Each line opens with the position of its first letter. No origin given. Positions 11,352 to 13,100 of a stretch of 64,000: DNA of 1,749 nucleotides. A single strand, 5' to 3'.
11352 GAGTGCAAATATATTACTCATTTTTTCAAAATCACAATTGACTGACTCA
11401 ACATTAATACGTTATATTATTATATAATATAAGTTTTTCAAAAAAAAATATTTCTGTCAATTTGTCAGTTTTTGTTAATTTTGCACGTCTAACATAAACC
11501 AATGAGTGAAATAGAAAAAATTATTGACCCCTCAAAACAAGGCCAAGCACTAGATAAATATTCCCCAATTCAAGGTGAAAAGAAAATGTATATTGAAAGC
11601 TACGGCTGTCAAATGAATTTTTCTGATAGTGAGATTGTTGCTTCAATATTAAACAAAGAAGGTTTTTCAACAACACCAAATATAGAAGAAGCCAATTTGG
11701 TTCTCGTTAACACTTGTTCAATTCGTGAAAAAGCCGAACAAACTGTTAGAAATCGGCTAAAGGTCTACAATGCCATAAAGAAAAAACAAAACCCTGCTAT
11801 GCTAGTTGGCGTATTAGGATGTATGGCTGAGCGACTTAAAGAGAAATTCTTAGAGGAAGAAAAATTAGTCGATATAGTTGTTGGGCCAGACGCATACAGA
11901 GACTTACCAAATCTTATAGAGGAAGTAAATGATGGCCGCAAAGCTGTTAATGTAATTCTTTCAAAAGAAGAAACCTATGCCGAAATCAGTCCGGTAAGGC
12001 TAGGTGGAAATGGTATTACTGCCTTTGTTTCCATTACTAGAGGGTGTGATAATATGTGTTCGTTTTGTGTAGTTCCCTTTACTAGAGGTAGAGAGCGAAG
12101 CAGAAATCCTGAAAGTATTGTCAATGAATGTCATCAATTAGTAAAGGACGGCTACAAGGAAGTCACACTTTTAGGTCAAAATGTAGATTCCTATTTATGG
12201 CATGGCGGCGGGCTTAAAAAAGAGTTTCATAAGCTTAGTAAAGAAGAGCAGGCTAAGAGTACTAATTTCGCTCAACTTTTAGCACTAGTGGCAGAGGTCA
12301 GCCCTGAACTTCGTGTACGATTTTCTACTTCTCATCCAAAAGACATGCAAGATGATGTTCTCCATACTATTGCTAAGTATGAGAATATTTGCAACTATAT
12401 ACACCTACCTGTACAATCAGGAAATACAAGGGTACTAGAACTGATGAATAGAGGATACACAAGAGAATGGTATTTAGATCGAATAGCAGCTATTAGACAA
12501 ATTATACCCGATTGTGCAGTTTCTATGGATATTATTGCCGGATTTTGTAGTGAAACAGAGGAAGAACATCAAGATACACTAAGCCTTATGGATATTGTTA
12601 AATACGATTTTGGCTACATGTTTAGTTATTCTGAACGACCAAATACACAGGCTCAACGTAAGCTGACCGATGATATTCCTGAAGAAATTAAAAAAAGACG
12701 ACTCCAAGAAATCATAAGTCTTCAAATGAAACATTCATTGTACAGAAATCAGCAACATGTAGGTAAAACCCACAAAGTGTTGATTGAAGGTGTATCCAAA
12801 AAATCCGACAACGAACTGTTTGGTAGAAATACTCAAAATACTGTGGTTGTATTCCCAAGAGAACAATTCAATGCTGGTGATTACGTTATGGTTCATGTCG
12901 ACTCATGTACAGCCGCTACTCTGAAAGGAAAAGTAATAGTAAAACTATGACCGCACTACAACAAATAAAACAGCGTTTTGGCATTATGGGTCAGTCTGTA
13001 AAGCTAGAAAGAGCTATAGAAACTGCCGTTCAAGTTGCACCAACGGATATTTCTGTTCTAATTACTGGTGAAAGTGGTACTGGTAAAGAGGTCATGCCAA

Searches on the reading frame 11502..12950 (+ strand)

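Call 48: search_protein_families(library=pfam, proteins=[window:11502-12950:+], max_evalue=0.00001)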
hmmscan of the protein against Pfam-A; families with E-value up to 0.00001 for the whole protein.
window:11502-12950:+ (482 aa): 3 families
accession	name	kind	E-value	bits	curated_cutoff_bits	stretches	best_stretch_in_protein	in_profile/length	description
PF00919.26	UPF0004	-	2.8e-30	104.7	27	1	28-128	1-98/98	Uncharacterized protein family UPF0004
PF04055.27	Radical_SAM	-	5.2e-27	95.5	29.5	1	176-362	1-165/166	Radical SAM superfamily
PF01938.26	TRAM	-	1.1e-09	38.4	21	1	418-479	2-61/61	TRAM domain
